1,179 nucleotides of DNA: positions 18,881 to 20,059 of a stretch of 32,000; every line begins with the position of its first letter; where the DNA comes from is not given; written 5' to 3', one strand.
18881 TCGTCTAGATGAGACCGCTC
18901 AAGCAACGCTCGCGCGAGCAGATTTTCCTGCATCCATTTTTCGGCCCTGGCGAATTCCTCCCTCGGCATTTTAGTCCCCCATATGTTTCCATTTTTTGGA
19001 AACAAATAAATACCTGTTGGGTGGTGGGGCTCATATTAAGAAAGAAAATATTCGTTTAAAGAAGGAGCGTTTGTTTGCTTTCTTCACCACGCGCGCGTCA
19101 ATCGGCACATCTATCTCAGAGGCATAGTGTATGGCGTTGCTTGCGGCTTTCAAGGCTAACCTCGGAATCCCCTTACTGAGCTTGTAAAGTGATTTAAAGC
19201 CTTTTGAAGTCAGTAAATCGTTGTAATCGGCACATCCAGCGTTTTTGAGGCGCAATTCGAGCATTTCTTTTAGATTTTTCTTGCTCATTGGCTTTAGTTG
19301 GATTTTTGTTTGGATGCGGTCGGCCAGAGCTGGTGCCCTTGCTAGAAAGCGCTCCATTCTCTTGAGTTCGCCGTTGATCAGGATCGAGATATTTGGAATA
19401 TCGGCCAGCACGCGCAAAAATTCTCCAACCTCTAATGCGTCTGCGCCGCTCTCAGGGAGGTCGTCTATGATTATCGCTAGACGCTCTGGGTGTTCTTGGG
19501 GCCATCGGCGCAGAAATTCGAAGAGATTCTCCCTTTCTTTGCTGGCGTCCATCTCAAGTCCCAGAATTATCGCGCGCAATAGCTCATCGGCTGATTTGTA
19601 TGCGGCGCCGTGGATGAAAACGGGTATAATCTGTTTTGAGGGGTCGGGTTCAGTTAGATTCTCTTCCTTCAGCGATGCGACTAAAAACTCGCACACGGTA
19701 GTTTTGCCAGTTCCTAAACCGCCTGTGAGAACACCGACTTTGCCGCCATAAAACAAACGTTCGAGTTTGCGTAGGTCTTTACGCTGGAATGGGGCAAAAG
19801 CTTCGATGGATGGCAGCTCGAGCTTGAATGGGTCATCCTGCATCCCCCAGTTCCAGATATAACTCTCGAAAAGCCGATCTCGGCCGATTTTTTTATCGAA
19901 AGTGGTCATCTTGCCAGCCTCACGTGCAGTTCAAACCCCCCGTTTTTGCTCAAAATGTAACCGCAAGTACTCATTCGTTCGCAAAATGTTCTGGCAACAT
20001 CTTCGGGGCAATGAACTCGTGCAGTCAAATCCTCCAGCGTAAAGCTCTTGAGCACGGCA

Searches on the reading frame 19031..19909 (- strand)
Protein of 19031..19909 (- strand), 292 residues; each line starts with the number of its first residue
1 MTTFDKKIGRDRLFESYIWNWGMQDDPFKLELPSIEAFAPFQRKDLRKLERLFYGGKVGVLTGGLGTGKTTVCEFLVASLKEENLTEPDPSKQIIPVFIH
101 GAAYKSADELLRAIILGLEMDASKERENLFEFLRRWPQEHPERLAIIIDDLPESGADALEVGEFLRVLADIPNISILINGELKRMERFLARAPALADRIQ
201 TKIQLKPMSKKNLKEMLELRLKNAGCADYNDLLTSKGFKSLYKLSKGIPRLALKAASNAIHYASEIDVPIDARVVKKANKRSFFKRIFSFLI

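Call 7: search_protein_families(library=pfam, proteins=[window:19031-19909:-], max_evalue=0.1)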
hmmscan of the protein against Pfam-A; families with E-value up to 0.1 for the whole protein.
window:19031-19909:- (292 aa): 16 families
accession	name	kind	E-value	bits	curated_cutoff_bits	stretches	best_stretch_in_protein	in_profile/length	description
PF13401.12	AAA_22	-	1.8e-10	41.7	27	1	56-171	5-110/130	AAA domain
PF07693.20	KAP_NTPase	-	3.1e-05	23.8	20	0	60-115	24-72/293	KAP family P-loop domain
PF20703.3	nSTAND1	-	5.9e-05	23.3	27.1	1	58-228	35-207/379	Novel STAND NTPase 1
PF13245.12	AAA_19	-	0.0011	19.6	25.1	1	57-111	12-61/134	AAA domain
PF13191.12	AAA_16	-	0.0013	19.7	32.6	1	46-163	9-153/167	AAA ATPase domain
PF24883.2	NPHP3_N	-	0.0013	19.4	24.8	1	60-140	26-101/164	Nephrocystin 3, N-terminal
PF05729.18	NACHT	-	0.0058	16.9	26.7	1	60-218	4-161/167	NACHT domain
PF02367.23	TsaE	-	0.007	16.8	26.6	1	48-83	13-48/128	Threonylcarbamoyl adenosine biosynthesis protein TsaE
PF13238.12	AAA_18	-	0.024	15.5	29.4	1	60-80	2-22/128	AAA domain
PF03266.21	NTPase_1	-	0.031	14.6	23.9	1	60-85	3-28/168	NTPase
PF01637.24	ATPase_2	-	0.04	14.1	33.2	0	44-249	6-219/225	ATPase domain predominantly from Archaea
PF24389.1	ORC-CDC6-like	-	0.055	12.6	27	0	237-274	415-453/571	ORC-CDC6-like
PF13604.12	AAA_30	-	0.063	13.4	27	1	56-95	17-47/191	AAA domain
PF02223.23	Thymidylate_kin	-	0.066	13.3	27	0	66-89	6-33/185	Thymidylate kinase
PF01121.26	CoaE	-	0.087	12.9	27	0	61-78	5-22/180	Dephospho-CoA kinase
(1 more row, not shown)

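Call 8: search_protein_families(library=padloc, proteins=[window:19031-19909:-], max_evalue=0.1)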
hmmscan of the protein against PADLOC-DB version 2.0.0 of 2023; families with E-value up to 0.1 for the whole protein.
window:19031-19909:- (292 aa): 8 families
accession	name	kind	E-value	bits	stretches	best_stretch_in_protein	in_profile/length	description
PDLC05066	PDC-S68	-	0.0025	13.8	1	22-83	560-620/1202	-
PDLC04475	PDC-M16A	-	0.0047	13.5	1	40-83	14-58/721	-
PDLC04476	PDC-M16A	-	0.0077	12.7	1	42-85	9-54/691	-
PDLC05065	PDC-S68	-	0.0083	11.9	1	53-79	617-643/1221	-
PDLC04140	mad8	-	0.011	13.2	1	56-276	27-154/314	mads_8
PDLC05035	PDC-S53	-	0.021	10.9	1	47-83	501-537/900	-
PDLC01148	RecD_like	-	0.025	10.9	1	57-86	329-358/719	RecD/Tra ATPase fused to N-terminal HHH domain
PDLC01734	typeIV_RecD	-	0.028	10.7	1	53-84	351-382/763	RecD_0_IVD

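Call 12: find_encoding_contigs(protein=window:19031-19909:-, flank=10000, max_places=10)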
Protein window:19031-19909:- (292 aa): 2 contigs read that carry it; 1 place shown.
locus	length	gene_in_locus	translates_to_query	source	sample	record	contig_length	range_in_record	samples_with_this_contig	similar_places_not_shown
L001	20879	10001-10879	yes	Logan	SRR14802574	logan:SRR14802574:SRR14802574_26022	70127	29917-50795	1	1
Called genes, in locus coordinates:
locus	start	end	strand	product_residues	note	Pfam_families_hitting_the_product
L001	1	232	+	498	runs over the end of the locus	PF00662:Proton_antipo_N (weak), PF10125:NADHdeh_related (weak), PF00361:Proton_antipo_M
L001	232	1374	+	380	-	PF00037:Fer4 (weak), PF04422:FrhB_FdhB_N, PF04432:FrhB_FdhB_C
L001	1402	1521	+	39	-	-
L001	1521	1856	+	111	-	-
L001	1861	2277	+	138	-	PF01058:Oxidored_q6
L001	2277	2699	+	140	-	PF00329:Complex1_30kDa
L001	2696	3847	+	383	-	PF00374:NiFeSe_Hases, PF00346:Complex1_49kDa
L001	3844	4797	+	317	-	PF00146:NADHdh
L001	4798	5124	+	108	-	PF12797:Fer4_2 (faint), PF00037:Fer4, PF12837:Fer4_6 (faint), PF13237:Fer4_10, PF14697:Fer4_21, PF12838:Fer4_7, PF13187:Fer4_9, PF00037:Fer4, +1 more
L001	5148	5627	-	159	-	PF01750:HycI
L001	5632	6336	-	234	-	PF02811:PHP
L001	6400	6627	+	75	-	PF01455:HupF_HypC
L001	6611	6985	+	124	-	PF01155:HypA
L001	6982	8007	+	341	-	PF00586:AIRS, PF02769:AIRS_C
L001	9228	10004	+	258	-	PF00376:MerR, PF12728:HTH_17, PF13411:MerR_1 (weak)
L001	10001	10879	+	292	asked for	PF13401:AAA_22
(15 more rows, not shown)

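Call 15: find_homologous_proteins(query=window:19031-19909:-)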
Query window:19031-19909:- (292 aa): 123 proteins with E <= 0.001 among 5856 candidates; the best 120 are listed.
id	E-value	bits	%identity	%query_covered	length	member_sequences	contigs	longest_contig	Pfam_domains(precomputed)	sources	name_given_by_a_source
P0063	8.3e-189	644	100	100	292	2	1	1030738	PF13401.13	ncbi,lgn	-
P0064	1.6e-168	577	88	100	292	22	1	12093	PF13401.13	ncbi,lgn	-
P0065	1.6e-149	515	80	100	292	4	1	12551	PF13401.13,PF20703.4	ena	-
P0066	1.2e-141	489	75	100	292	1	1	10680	PF13401.13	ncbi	-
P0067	6.2e-141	487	74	100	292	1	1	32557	PF13401.13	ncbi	-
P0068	3.1e-140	484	74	100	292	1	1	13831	PF13401.13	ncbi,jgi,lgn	-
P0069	3.7e-140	484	74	100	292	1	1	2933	PF13401.13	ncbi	-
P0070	1.1e-139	482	74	100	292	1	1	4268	PF13401.13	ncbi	-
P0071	2.5e-138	478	75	100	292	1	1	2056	PF13401.13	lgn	-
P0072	3.6e-138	478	75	100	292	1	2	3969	PF13401.13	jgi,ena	-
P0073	7.8e-138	476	74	100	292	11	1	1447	PF13401.13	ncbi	-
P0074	2.4e-137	475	73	100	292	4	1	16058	PF13401.13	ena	-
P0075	4.0e-137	474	73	100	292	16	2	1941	PF13401.13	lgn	-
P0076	4.2e-137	474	72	100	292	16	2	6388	PF13401.13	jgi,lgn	-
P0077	5.3e-136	470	73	99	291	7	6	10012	PF13401.13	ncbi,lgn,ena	-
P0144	3.6e-59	218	43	90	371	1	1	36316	PF05729.19,PF13401.13,PF20703.4,PF00931.29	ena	-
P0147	3.9e-8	51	29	86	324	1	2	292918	PF13401.13,PF13191.13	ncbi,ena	-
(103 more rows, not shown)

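Call 18: find_related_loci(query=A1, collection=genome_contigs, flank=6000)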
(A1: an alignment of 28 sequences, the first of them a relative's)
Query A1 (292 aa) in genome_contigs; peptide patterns used: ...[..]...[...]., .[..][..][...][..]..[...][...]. (x = any residue, [..] = any of these).
348 stretches matched a pattern; 35 encode a relative of the query (tblastn E <= 1e-3); 35 distinct loci.
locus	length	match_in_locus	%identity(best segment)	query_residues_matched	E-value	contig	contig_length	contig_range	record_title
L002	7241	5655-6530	86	1-292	9e-164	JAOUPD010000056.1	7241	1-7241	MAG: Hadesarchaea archaeon isolate 8_1_Oct_SF_Bin37 8_1_Oct_SF_Bin37_scaffold_10659_c1, whole genome shotgun sequence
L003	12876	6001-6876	86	1-292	1e-162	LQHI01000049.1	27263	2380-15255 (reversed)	MAG: Hadesarchaea archaeon DG-33 contigWOR1_52_54_3297, whole genome shotgun sequence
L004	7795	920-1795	92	1-292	6e-162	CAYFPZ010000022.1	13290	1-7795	MAG TPA_asm: Candidatus Hadarchaeota archaeon isolate ERP108616_co1_256 genome assembly, contig: k119_1527908, whole gen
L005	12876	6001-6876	88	1-292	3e-156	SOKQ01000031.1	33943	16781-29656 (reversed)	MAG: Hadesarchaea archaeon isolate E44_bin86 NODE_316_length_33943_cov_9.634443, whole genome shotgun sequence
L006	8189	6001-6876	88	1-292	3e-155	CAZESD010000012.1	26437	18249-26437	MAG TPA_asm: Candidatus Hadarchaeota archaeon isolate SRP239594_co1_156 genome assembly, contig: NODE_564_length_26437_c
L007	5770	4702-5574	80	1-291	1e-150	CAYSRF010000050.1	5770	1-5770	MAG TPA_asm: Candidatus Hadarchaeota archaeon isolate SRP239594_co1_80 genome assembly, contig: NODE_9812_length_5770_co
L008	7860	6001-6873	73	1-291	4e-145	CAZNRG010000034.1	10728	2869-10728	MAG TPA_asm: Candidatus Hadarchaeota archaeon isolate SRP239594_co1_76 genome assembly, contig: NODE_3301_length_10728_c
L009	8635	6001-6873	75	1-291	7e-143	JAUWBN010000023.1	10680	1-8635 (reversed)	MAG: Hadesarchaea archaeon isolate CSMAG_1321 CSMAG_1321_k141_1620596_length_10680_cov_15.3720, whole genome shotgun seq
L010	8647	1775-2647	74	1-291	4e-142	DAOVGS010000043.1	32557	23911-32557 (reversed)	MAG TPA_asm: Hadesarchaea archaeon isolate CSMAG_1141 CSMAG_1141_k141_4597250_length_32557_cov_8.9946, whole genome shot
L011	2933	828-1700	74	1-291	3e-147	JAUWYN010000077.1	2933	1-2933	MAG: Hadesarchaea archaeon isolate CSMAG_2711 CSMAG_2711_k141_425110_length_2933_cov_13.3517, whole genome shotgun seque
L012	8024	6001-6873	71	1-291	3e-136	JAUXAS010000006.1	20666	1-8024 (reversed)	MAG: Hadesarchaea archaeon isolate CSMAG_2768 CSMAG_2768_k141_825516_length_20666_cov_16.0141, whole genome shotgun sequ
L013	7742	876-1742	63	1-289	1e-127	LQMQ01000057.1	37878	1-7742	MAG: Candidatus Hadarchaeum yellowstonense isolate YNP_45 contig_124_717, whole genome shotgun sequence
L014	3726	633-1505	68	1-291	8e-131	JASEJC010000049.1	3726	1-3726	MAG: Candidatus Hodarchaeaceae archaeon isolate Yes71-22 NODE_49_length_3726_cov_8.731681, whole genome shotgun sequence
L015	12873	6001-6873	63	1-291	3e-127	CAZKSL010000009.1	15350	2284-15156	MAG TPA_asm: Candidatus Hadarchaeota archaeon isolate SRP323688_co1_12 genome assembly, contig: NODE_6166_length_15350_c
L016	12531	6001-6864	62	1-288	9e-125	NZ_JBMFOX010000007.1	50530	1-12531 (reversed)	MAG: Candidatus Hadarchaeum sp. isolate KM4338-48 NODE_7_length_50530_cov_4.015321, whole genome shotgun sequence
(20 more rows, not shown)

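Call 28: search_solved_structures(query=A1, max_evalue=0.01, show_alignments=1)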
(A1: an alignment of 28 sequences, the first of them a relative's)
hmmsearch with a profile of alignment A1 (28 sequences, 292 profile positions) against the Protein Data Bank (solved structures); distinct sequences matched with E-value up to 0.01: 11.
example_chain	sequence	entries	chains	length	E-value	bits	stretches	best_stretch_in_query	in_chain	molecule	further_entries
7rzy_1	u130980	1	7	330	3.9e-05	25.9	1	54-255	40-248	Tn6677 Vibrio cholerae transposon TnsC (VchTnsC)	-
5jcs_s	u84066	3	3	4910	4.2e-05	25.8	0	44-138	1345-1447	Midasin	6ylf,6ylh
6i27_A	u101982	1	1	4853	4.3e-05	25.8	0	44-138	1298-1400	Midasin,Midasin,Midasin,Midasin,Midasin,Midasin,Midasin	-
6i26_A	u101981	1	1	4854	4.3e-05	25.8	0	44-138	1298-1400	Midasin,Midasin,Midasin,Midasin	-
6hyp_A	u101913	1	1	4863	4.3e-05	25.8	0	44-138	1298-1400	Midasin,Midasin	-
7jgr_G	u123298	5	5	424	0.00011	24.4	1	61-268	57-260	Cell division control protein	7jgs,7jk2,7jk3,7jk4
6n9a_E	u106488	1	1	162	0.0005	22.3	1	39-83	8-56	tRNA threonylcarbamoyladenosine biosynthesis protein TsaE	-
7ufi_1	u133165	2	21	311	0.00055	22.1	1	54-256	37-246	VchTnsC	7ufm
6nak_D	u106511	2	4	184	0.00057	22.1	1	38-83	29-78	TsaE | ATPase YjeE, predicted to have essential role in cell wall biosynthesis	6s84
4fx7_A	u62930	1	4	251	0.0016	20.6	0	133-202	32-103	Imidazole glycerol phosphate synthase subunit HisF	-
3og3_A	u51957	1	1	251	0.0038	19.4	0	133-202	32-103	Imidazole glycerol phosphate synthase subunit hisF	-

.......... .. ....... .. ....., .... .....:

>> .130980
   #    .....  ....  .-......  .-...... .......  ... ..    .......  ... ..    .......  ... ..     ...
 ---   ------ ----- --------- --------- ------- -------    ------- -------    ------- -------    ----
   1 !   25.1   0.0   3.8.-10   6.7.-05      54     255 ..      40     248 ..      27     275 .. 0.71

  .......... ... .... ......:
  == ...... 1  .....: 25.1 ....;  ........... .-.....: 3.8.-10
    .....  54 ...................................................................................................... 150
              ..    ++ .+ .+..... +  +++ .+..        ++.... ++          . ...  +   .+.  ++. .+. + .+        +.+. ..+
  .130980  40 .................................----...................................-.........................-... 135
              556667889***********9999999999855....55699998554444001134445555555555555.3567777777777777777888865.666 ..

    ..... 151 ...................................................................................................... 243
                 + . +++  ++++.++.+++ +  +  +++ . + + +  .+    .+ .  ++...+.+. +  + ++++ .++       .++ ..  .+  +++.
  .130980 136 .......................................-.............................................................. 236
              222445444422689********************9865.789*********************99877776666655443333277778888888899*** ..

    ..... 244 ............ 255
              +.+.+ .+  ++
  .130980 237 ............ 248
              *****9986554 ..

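Call 33: search_protein_families(library=ncbifam, proteins=[window:19031-19909:-], max_evalue=0.1)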
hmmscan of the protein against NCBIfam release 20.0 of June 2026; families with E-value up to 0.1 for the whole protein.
window:19031-19909:- (292 aa): 7 families
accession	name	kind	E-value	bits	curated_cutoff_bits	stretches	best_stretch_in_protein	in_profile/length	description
TIGR03015.1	pepcterm_ATPase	hypoth_equivalog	3.3e-10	39.9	324.5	1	60-251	47-234/269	XrtA/PEP-CTERM system-associated ATPase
TIGR02881.1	spore_V_K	equivalog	0.00055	19.1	422.95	1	174-264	144-229/261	stage V sporulation protein K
TIGR01448.2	helicase_RecD2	equivalog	0.00062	18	500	1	57-85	332-360/713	SF1B family DNA helicase RecD2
TIGR02880.1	cbbX_cfxQ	equivalog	0.0024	17.2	459.25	1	155-224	143-211/284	CbbX protein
NF053861.1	DS8_antiphage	equivalog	0.0028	15.4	790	1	57-216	371-517/994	anti-phage protein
NF038181.1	reg_ATPase_IniR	equivalog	0.022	13.1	750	0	138-259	57-166/827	isoniazid response ATPase/transcriptional regulator IniR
TIGR01447.1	recD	equivalog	0.054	12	310.15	1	56-83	163-190/597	exodeoxyribonuclease V subunit alpha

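Call 34: search_protein_families(library=phrogs, proteins=[window:19031-19909:-], max_evalue=0.01)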
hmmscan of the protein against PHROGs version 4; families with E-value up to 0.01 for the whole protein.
window:19031-19909:- (292 aa): 1 family
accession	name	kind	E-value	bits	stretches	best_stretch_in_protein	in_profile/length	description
phrog_296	-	integration and excision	6.3e-09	36.1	1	56-280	318-520/626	DNA transposition protein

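Call 35: find_encoding_contigs(protein=P0144, flank=6000, max_places=3)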
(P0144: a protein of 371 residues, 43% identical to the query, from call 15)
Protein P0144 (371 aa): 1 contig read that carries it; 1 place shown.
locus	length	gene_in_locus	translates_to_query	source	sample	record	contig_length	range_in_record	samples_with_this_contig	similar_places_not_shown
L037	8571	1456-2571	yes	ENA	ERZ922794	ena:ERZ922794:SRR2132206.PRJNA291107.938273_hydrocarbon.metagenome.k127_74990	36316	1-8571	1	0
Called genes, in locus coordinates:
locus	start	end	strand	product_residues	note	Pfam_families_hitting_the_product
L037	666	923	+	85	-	PF00736:EF1_GNE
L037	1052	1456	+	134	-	-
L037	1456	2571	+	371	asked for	PF20703:nSTAND1 (weak), PF00931:NB-ARC (weak), PF05729:NACHT, PF13401:AAA_22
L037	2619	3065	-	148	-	PF13404:HTH_AsnC-type, PF13412:HTH_24, PF22451:NirdL-like_HTH (weak), PF01037:AsnC_trans_reg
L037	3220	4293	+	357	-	PF00155:Aminotran_1_2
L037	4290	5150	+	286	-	PF01634:HisG, PF08029:HisG_C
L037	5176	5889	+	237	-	PF00977:His_biosynth, PF01207:Dus (faint), PF01180:DHO_dh (faint)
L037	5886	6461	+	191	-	PF00475:IGPD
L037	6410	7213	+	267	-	PF00977:His_biosynth, PF01207:Dus (weak), PF05690:ThiG (faint), PF02581:TMP-TENI (faint), PF03060:NMO (faint), PF01180:DHO_dh (faint)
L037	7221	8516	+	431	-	PF00815:Histidinol_dh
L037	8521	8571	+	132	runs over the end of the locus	PF01502:PRA-CH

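Call 36: find_encoding_contigs(protein=P0147, flank=5000, max_places=2)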
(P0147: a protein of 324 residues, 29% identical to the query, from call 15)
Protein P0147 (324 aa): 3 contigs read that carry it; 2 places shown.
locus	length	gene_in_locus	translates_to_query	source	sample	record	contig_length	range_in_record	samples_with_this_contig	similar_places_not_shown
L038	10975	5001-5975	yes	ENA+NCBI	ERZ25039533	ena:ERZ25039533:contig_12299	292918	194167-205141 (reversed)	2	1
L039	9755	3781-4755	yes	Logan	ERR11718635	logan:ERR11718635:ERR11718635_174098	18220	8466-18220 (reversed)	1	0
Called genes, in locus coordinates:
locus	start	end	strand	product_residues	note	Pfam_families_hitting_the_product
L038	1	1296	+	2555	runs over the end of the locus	PF13313:DUF4082, PF13205:Big_5, PF13313:DUF4082, PF13205:Big_5, PF13313:DUF4082, PF13205:Big_5, PF15780:ASH, PF22073:Cep192_D4, +20 more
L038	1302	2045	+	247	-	PF02563:Poly_export, PF10531:SLBB, PF22461:SLBB_2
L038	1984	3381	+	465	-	-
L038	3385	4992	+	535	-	PF13807:GNVR (faint)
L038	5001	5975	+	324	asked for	PF13191:AAA_16, PF13401:AAA_22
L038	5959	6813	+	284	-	PF01656:CbiA, PF06564:CBP_BcsQ (weak), PF10609:ParA, PF13614:AAA_31 (weak)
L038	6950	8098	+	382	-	PF02397:Bac_transf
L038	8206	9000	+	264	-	PF01408:GFO_IDH_MocA, PF22725:GFO_IDH_MocA_C3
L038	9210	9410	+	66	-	-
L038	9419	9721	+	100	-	PF00132:Hexapep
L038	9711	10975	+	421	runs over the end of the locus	PF01041:DegT_DnrJ_EryC1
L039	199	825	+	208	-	PF02563:Poly_export, PF10531:SLBB, PF22461:SLBB_2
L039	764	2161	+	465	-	-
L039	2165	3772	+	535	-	PF13807:GNVR (faint)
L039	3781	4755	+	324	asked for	PF13191:AAA_16, PF13401:AAA_22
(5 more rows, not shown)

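Call 68: find_related_loci(query=A1, collection=viral_contigs, flank=5000)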
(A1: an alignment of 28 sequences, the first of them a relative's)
Query A1 (292 aa) in viral_contigs; peptide patterns used: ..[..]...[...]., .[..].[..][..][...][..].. (x = any residue, [..] = any of these).
82 stretches matched a pattern, but none encodes a relative of the query by tblastn (E <= 1e-3).
